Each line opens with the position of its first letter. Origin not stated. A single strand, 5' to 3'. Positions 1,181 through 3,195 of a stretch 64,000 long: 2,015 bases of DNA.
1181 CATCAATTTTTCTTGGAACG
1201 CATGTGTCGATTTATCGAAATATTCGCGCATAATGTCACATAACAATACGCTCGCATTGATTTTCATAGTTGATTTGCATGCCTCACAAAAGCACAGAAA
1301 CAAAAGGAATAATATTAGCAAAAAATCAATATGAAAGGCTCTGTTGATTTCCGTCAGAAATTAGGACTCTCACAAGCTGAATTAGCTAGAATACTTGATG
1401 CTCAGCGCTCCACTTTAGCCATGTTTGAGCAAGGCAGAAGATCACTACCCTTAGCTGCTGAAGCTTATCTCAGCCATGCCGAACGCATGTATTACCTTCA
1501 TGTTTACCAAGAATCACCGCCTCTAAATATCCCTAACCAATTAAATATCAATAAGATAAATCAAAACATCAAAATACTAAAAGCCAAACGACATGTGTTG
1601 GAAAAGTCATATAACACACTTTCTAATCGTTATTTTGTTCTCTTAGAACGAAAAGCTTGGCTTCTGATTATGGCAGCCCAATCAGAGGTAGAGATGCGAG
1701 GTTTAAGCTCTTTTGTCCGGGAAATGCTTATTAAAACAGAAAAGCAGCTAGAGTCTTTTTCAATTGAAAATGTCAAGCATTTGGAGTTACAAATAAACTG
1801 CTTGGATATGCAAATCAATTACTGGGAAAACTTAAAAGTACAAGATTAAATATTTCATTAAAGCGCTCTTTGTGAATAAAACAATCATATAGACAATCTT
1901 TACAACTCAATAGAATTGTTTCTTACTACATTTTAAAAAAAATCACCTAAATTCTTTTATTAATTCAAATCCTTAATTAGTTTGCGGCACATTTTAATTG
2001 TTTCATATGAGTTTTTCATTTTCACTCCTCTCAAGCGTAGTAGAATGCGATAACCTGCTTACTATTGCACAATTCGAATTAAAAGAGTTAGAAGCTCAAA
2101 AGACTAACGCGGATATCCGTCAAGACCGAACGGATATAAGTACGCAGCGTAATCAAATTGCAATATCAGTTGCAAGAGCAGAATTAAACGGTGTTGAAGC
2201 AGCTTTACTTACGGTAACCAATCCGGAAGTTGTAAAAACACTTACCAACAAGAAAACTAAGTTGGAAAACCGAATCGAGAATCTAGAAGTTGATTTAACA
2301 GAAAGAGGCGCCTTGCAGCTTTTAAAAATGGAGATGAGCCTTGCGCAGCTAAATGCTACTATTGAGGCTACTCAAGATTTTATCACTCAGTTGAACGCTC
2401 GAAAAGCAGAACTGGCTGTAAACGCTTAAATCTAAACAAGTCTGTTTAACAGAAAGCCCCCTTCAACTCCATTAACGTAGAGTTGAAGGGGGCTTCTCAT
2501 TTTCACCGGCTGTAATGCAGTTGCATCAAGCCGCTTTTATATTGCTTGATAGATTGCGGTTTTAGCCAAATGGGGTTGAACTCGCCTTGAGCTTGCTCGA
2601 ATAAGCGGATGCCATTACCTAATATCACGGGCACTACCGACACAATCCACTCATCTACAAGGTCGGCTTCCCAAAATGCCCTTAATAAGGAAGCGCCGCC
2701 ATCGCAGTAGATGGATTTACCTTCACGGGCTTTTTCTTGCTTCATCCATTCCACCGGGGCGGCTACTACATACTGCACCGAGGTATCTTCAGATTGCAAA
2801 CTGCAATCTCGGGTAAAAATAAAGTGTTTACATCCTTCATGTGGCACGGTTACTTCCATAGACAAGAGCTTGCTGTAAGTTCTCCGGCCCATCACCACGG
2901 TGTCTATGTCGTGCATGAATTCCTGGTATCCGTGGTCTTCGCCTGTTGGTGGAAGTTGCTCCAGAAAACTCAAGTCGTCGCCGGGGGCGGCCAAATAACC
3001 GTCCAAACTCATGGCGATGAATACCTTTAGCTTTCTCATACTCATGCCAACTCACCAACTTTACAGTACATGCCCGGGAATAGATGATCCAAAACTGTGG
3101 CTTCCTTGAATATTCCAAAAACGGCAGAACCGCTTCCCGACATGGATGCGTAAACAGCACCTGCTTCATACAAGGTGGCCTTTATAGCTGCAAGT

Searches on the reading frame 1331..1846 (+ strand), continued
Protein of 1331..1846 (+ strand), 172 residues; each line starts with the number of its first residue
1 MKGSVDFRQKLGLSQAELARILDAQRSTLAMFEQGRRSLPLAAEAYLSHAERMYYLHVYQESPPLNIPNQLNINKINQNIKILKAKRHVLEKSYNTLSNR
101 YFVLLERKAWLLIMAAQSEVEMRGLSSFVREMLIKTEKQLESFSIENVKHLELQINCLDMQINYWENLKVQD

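Call 76: fold_search(model_id=the predicted structure, library=pdb)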
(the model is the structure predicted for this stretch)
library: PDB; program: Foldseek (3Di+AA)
matches with E <= 10: 370; with E <= 0.001: 0
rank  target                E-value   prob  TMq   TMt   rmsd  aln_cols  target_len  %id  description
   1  2b5a_B                6.2e-02  1.00  0.27  0.58   2.0        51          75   25  C.BclI, Control Element of the BclI Restriction-Modification System (released 2006-01-03)
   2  2b5a_A                7.0e-02  1.00  0.27  0.57   5.4        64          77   22  C.BclI, Control Element of the BclI Restriction-Modification System (released 2006-01-03)
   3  8tac_A                1.0e-01  1.00  0.27  0.67   1.1        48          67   35  Designed DNA binding protein (released 2024-08-28)
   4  2b5a_C                1.0e-01  1.00  0.28  0.58   4.8        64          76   22  C.BclI, Control Element of the BclI Restriction-Modification System (released 2006-01-03)
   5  8ezt_B                1.1e-01  1.00  0.27  0.62   1.7        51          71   25  Crystal structure of HipB(Lp) from Legionella pneumophila (released 2023-09-27)
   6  3f51_A                1.1e-01  1.00  0.27  0.48   7.4        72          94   22  Crystal Structure of the clp gene regulator ClgR from Corynebacterium glutamicum (released 2008-11-18)
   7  3f51_D                1.4e-01  1.00  0.27  0.48   1.8        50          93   26  Crystal Structure of the clp gene regulator ClgR from Corynebacterium glutamicum (released 2008-11-18)
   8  3f52_E                1.4e-01  1.00  0.27  0.56   1.9        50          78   26  Crystal structure of the clp gene regulator ClgR from C. glutamicum (released 2008-11-18)
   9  9k3w_B                1.4e-01  1.00  0.24  0.62   1.2        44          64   32  Crystal structure of putative transcription regulator (dr_2454) from Deinococcus radiodurans (released 2025-10-22)
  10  3f51_B                1.5e-01  1.00  0.27  0.48   1.8        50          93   26  Crystal Structure of the clp gene regulator ClgR from Corynebacterium glutamicum (released 2008-11-18)
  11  4i6u_A                1.5e-01  1.00  0.26  0.53   7.1        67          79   15  Crystal Structure of a Y37F mutant of the Restriction-Modification Controller Protein C.Esp1396I (released 2013-11-13)
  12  9k3w_A                1.6e-01  1.00  0.25  0.64   1.2        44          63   32  Crystal structure of putative transcription regulator (dr_2454) from Deinococcus radiodurans (released 2025-10-22)
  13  3f51_C                1.8e-01  1.00  0.27  0.50   7.3        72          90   22  Crystal Structure of the clp gene regulator ClgR from Corynebacterium glutamicum (released 2008-11-18)
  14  1y7y_B                1.9e-01  1.00  0.27  0.66   1.9        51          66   29  High-resolution crystal structure of the restriction-modification controller protein C.AhdI from Aeromonas hydrophila (released 2005-02-22)
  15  8ezt_C                1.9e-01  1.00  0.27  0.61   1.9        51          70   25  Crystal structure of HipB(Lp) from Legionella pneumophila (released 2023-09-27)
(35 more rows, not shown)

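Call 91: find_homologous_proteins(query=A1, max_evalue=0.00001)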
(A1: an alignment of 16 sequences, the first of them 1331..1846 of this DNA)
Query A1 (16 sequences) (172 aa, profile of the alignment): 11 proteins with E <= 0.00001 among 5898 candidates.
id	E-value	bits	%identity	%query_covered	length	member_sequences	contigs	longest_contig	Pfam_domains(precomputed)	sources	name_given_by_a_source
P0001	4.5e-56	208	99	100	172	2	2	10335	PF01381.29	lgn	-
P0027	1.8e-46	176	45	30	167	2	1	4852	PF12844.14,PF01381.29,PF13560.13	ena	-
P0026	2.7e-36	143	33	56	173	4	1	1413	PF01381.29,PF13560.13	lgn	-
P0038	1.2e-33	135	32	56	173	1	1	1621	PF01381.29,PF13560.13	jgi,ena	-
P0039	2.3e-18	85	64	21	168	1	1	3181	PF01381.29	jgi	jgi:transcriptional regulator with XRE-family HTH domain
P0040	3.0e-15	75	54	23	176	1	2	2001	PF01381.29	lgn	-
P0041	9.0e-10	57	49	23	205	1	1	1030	PF13560.13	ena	-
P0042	1.4e-9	56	-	-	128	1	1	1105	-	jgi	jgi:hypothetical protein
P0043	1.7e-7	50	65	18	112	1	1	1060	PF12844.14,PF01381.29,PF13560.13,PF13443.13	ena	-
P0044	6.5e-7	48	40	17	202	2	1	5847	PF12844.14,PF20432.5,PF01381.29,PF13545.13,PF15731.12,PF13560.13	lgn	-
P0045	7.0e-7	48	65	18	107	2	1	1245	PF12844.14,PF01381.29,PF07022.20,PF13560.13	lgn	-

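Call 92: find_encoding_contigs(protein=P0039, flank=4000, max_places=2)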
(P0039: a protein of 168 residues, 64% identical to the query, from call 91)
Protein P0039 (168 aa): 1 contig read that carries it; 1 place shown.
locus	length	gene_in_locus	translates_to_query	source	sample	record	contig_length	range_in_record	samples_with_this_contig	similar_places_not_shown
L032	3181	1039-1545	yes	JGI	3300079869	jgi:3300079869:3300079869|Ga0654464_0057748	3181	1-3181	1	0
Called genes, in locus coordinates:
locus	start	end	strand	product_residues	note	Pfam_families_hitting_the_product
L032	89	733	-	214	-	PF04002:RadC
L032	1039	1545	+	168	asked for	PF01381:HTH_3 (faint)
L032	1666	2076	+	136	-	-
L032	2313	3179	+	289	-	?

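Call 93: find_encoding_contigs(protein=P0034, flank=5000, max_places=2)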
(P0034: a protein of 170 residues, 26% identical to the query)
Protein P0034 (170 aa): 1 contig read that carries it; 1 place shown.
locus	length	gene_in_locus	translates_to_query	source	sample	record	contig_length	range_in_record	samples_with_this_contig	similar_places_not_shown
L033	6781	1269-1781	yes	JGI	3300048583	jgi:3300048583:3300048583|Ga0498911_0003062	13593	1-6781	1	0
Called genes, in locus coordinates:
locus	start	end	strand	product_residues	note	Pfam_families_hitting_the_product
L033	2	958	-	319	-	?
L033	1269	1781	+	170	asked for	-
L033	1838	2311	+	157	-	-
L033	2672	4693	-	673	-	PF19974:TCAD9, PF01636:APH, PF13676:TIR_2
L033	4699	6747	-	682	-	-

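Call 94: find_encoding_contigs(protein=P0013, flank=5000, max_places=2)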
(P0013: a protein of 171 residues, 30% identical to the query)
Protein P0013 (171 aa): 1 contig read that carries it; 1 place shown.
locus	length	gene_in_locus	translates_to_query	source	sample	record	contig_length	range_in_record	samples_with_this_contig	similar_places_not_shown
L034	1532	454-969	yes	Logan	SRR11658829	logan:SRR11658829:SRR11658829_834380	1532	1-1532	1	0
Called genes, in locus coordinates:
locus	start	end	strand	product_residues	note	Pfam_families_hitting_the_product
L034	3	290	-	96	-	?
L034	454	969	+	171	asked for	-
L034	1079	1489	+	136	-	-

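Call 99: search_dna_similar(query=window:1331-1846:+, collection=plasmids, mode=protein, max_evalue=0.001, max_rows=15)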
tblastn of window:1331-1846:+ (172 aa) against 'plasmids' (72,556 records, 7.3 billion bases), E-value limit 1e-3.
No match.

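Call 101: search_dna_similar(query=window:1331-1846:+, collection=phages, mode=protein, max_evalue=0.001, max_rows=10)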
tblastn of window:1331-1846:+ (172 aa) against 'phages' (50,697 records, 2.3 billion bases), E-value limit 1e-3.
No match.

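Call 104: search_protein_families(library=pfam, proteins=[L033:2-958:-, L033:1838-2308:+, L033:4699-6744:-, L032:2313-3179:+, L034:3-290:-, L030:1-945:+, L030:3025-4851:+, L030:2712-3032:+, L031:3-662:+, L029:863-1144:+], max_evalue=0.001)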
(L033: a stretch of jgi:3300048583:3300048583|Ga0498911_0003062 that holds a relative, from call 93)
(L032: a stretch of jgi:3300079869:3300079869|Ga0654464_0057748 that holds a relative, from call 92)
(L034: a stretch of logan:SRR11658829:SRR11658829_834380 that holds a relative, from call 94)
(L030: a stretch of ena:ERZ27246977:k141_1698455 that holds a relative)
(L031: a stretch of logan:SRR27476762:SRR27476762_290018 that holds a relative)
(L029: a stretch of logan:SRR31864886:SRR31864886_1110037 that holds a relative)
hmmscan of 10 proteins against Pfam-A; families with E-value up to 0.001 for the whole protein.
L033:2-958:- (319 aa): 4 families
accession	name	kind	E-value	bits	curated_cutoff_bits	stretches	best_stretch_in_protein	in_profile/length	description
PF04851.21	ResIII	-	1.1e-30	107.1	22.5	1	159-319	4-136/164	Type III restriction enzyme, res subunit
PF18766.7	SWI2_SNF2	-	8.4e-11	42.4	26.7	1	163-319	2-129/221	SWI2/SNF2 ATPase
PF00270.35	DEAD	-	1.2e-09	38.5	26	1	162-319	3-128/167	DEAD/DEAH box helicase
PF04313.20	HSDR_N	-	1e-08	35.8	25.1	1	49-120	126-197/198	Type I restriction enzyme R protein N terminus (HSDR_N)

L033:1838-2308:+ (157 aa): 0 families

L033:4699-6744:- (681 aa): 0 families

L032:2313-3179:+ (289 aa): 0 families

L034:3-290:- (96 aa): 0 families

L030:1-945:+ (314 aa): 1 family
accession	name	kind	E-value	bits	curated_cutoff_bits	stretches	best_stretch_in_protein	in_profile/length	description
PF00709.27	Adenylsucc_synt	-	7.9e-113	377.8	27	1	1-312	107-416/416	Adenylosuccinate synthetase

L030:3025-4851:+ (609 aa): 3 families
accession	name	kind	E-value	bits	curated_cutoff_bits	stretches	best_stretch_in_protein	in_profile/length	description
PF11999.13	Ice_binding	-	8.9e-44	150.1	28.7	1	43-220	10-207/208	Ice-binding-like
PF13620.12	CarboxypepD_reg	-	7.3e-05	23.5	32.3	0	478-504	46-72/82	Carboxypeptidase regulatory-like domain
PF19081.6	Ig_7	-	0.00049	20.8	27.3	0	438-505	5-84/84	Ig-like domain CHU_C associated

L030:2712-3032:+ (107 aa): 0 families

L031:3-662:+ (220 aa): 2 families
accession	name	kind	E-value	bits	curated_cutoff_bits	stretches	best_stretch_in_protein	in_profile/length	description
PF14905.12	OMP_b-brl_3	-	3.1e-35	122.4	27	1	3-215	205-405/408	Outer membrane protein beta-barrel family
PF00593.30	TonB_dep_Rec_b-barrel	-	7.8e-06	26.4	27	1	6-166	262-419/436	TonB dependent receptor-like, beta-barrel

L029:863-1144:+ (94 aa): 0 families

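Call 106: search_protein_families(library=pfam, proteins=[L028:2-214:-, L028:1369-2157:-, L020:280-1104:+], max_evalue=0.01)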
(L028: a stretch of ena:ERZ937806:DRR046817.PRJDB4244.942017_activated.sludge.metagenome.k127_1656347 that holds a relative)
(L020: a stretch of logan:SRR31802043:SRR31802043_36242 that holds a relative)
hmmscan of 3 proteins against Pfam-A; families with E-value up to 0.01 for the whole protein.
L028:2-214:- (71 aa): 0 families

L028:1369-2157:- (262 aa): 1 family
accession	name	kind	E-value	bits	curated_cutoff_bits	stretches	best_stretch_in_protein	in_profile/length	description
PF01032.23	FecCD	-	9.6e-67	225.6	26.5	1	2-254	62-310/311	FecCD transport family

L020:280-1104:+ (275 aa): 3 families
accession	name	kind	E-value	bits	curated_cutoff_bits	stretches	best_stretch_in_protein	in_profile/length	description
PF20613.4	HipA_2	-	2.3e-17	63.5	27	1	23-177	14-161/240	HipA-like kinase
PF00454.33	PI3_PI4_kinase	-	0.00021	21.8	27.1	1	102-177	116-180/241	Phosphatidylinositol 3- and 4-kinase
PF07804.18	HipA_C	-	0.0012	19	30.5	0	29-153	17-147/213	HipA-like C-terminal domain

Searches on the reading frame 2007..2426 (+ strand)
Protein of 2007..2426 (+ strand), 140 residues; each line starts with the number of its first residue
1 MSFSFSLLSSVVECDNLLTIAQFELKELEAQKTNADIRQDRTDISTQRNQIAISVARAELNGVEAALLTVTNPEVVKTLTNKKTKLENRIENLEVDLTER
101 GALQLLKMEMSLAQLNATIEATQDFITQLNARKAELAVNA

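Call 9: search_protein_families(library=pfam, proteins=[window:2007-2426:+], max_evalue=0.1)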
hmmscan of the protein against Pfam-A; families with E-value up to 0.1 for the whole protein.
window:2007-2426:+ (140 aa): 2 families
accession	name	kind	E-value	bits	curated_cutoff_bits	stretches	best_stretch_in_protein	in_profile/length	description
PF00521.26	DNA_topoisoIV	-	0.0013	18.1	31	1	8-131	287-408/432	DNA gyrase/topoisomerase IV, subunit A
PF15605.11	Ntox28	-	0.014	15.9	25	1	28-100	7-88/113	Bacterial toxin 28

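Call 27: search_protein_families(library=padloc, proteins=[window:2007-2426:+], max_evalue=0.01)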
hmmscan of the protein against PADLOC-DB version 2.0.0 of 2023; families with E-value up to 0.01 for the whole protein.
window:2007-2426:+ (140 aa): 1 family
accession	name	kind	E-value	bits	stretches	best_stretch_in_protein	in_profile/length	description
PDLC00518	JetC1|JetC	-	0.005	12.7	1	17-135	271-387/1112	DUF3584 domain; MukB-like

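Call 28: search_protein_families(library=ncbifam, proteins=[window:2007-2426:+], max_evalue=0.01)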
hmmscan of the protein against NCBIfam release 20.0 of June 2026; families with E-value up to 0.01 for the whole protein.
window:2007-2426:+ (140 aa): 0 families

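Call 43: find_related_loci(query=A2, collection=genome_contigs, flank=5000)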
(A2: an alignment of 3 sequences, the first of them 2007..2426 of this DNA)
Query A2 (140 aa) in genome_contigs; peptide patterns used: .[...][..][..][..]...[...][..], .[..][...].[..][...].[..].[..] (x = any residue, [..] = any of these).
47 stretches matched a pattern; 2 encode a relative of the query (tblastn E <= 1e-3); 2 distinct loci.
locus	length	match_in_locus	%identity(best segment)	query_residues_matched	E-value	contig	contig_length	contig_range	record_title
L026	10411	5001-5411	31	1-136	7e-12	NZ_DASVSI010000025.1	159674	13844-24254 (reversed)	MAG: Hymenobacter sp. isolate SMAG_U3258 k141_703761, whole genome shotgun sequence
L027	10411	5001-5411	28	1-136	5e-11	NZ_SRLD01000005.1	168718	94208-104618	Hymenobacter elongatus strain JCM 17223 NODE_5_length_168718_cov_30.353210, whole genome shotgun sequence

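Call 48: search_protein_families(library=pfam, proteins=[L026:2556-3506:+, L027:3066-3536:+], max_evalue=0.01)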
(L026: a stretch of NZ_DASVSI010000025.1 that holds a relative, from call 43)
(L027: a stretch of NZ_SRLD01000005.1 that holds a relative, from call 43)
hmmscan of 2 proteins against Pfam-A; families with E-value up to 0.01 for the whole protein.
L026:2556-3506:+ (317 aa): 1 family
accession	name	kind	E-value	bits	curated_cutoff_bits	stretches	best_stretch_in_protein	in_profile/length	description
PF13271.11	DUF4062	-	2e-30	105.3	24.7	1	6-88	1-82/82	Domain of unknown function (DUF4062)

L027:3066-3536:+ (157 aa): 0 families

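Call 60: search_protein_families(library=phrogs, proteins=[window:2007-2426:+], max_evalue=0.01)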
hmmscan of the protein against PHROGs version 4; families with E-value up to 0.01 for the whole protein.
window:2007-2426:+ (140 aa): 0 families

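Call 62: search_solved_structures(query=A2, max_evalue=1)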
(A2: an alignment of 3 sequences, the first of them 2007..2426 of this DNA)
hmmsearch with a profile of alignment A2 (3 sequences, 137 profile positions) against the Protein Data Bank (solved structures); distinct sequences matched with E-value up to 1: 1.
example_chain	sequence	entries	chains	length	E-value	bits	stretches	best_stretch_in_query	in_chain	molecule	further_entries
4pta_D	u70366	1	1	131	0.35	13.8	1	44-100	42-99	Replication initiator protein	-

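Call 64: find_related_loci(query=A2, collection=viral_contigs, flank=5000)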
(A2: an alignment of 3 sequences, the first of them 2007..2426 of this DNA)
Query A2 (140 aa) in viral_contigs; peptide patterns used: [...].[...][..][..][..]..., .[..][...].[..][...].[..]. (x = any residue, [..] = any of these).
33 stretches matched a pattern, but none encodes a relative of the query by tblastn (E <= 1e-3).

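Call 75: find_homologous_proteins(query=window:2007-2426:+, max_evalue=0.001)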
Query window:2007-2426:+ (140 aa): 1 proteins with E <= 0.001 among 83 candidates.
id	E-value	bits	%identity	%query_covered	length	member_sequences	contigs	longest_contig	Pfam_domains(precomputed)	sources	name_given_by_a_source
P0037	2.0e-76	271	100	100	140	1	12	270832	-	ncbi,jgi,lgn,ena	jgi:hypothetical protein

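Call 82: predict_structure(protein=window:2007-2426:+)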
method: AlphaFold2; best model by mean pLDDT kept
length: 140 residues; sequences in the alignment: 1
mean_pLDDT: 88.8   pTM: 0.66
mean pLDDT of the five models: 88.8, 88.3, 87.4, 86.8, 86.3
residues with pLDDT >= 90: 85; 70-90: 44; 50-70: 9; < 50: 2
segments of 3 or more residues with pLDDT < 50: none
pLDDT, mean of each block of 10 residues (from residue 1): 58 88 96 91 89 95 95 95 96 86 84 94 95 82
secondary structure, 60 per line:
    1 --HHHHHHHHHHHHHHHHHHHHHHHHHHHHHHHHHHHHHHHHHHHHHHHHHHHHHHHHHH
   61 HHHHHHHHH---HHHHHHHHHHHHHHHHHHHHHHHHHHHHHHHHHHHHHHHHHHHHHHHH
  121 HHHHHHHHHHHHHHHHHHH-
elements in order: H3-69 H73-139

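Call 86: fold_search(model_id=the predicted structure, library=pdb)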
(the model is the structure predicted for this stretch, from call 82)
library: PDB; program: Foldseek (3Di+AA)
matches with E <= 10: 1065; with E <= 0.001: 0
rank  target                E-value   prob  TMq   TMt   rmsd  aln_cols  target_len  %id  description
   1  4mh6                  7.8e-03  1.00  0.49  0.46   5.6       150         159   15  2.8 Angstrom Crystal Structure of Type III Secretion Protein YscO from Vibrio parahaemolyticus (released 2013-09-11)
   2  5xg2                  1.0e-02  1.00  0.76  0.48   2.8       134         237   19  Crystal structure of a coiled-coil segment (residues 345-468 and 694-814) of Pyrococcus yayanosii Smc (released 2017-06-07)
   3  9r64_I                1.2e-02  1.00  0.44  0.13   7.1       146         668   17  CPS secretion pathway Wza-Wzc_C1 (Conf 0) (released 2026-03-04)
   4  8i4v_B                1.2e-02  1.00  0.68  0.41   4.3       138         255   12  Cryo-EM structure of 5-subunit Smc5/6 arm region (released 2024-06-26)
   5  4ilo_A                2.1e-02  1.00  0.62  0.39   6.1       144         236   17  2.12A resolution structure of CT398 from Chlamydia trachomatis (released 2014-01-01)
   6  8jia_E                2.2e-02  0.99  0.45  0.27   6.7       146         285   15  Cryo-EM structure of Mycobacterium tuberculosis ATP bound FtsE(E165Q)X/RipC complex in peptidisc (released 2023-10-04)
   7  8otz_EQ               3.1e-02  0.99  0.48  0.41   5.3       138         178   12  48-nm repeat of the native axonemal doublet microtubule from bovine sperm (released 2023-11-22)
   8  4ovu_B                3.3e-02  1.00  0.80  0.44   2.4       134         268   13  Crystal Structure of p110alpha in complex with niSH2 of p85alpha (released 2014-09-03)
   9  8idc_E                3.3e-02  0.99  0.43  0.22   7.2       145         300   15  Cryo-EM structure of Mycobacterium tuberculosis FtsEX/RipC complex in peptidisc (released 2023-10-04)
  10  3vkg_B                3.5e-02  1.00  0.53  0.04   6.0       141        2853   12  X-ray structure of an MTBD truncation mutant of dynein motor domain (released 2012-03-14)
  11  8i7o_B8               3.5e-02  0.98  0.44  0.39   5.5       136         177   15  In situ structure of axonemal doublet microtubules in mouse sperm with 16-nm repeat (released 2023-10-11)
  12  5nnv_B                3.9e-02  0.99  0.54  0.34  13.1       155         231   19  Structure of a Bacillus subtilis Smc coiled coil middle fragment (released 2017-06-21)
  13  9hmx_A                3.9e-02  0.97  0.45  0.35  10.1       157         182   13  Structure of SteB-RipA complex from Mycobacterium tuberculosis (released 2025-07-30)
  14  3na7                  3.9e-02  0.97  0.42  0.27  10.6       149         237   13  2.2 Angstrom Structure of the HP0958 Protein from Helicobacter pylori CCUG 17874 (released 2010-09-22)
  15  8sbj_B                4.7e-02  1.00  0.84  0.47   2.6       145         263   12  Co-structure Phosphatidylinositol 4,5-bisphosphate 3-kinase catalytic subunit alpha isoform complexed with brain penet (released 2023-07-19)
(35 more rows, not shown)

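Call 100: search_dna_similar(query=window:2007-2426:+, collection=plasmids, mode=protein, max_evalue=0.001, max_rows=15)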
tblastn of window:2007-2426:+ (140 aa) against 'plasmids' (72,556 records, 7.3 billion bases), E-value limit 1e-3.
No match.

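Call 106: search_protein_families(library=pfam, proteins=[L026:3559-3867:+, L027:2043-2513:+], max_evalue=0.01)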
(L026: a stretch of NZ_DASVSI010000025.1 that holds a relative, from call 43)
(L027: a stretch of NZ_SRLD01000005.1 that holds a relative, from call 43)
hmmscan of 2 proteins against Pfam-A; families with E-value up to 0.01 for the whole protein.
L026:3559-3867:+ (103 aa): 0 families

L027:2043-2513:+ (157 aa): 0 families

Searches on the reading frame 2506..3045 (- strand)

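Call 9: search_protein_families(library=pfam, proteins=[window:2506-3045:-], max_evalue=0.1)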
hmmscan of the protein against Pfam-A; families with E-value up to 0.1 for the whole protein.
window:2506-3045:- (180 aa): 2 families
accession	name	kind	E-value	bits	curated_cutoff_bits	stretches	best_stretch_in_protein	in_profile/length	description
PF01872.23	RibD_C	-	7.7e-18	65.4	24.1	1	5-172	2-194/197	RibD C-terminal domain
PF00186.24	DHFR_1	-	0.00077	19.6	25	1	49-126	39-106/159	Dihydrofolate reductase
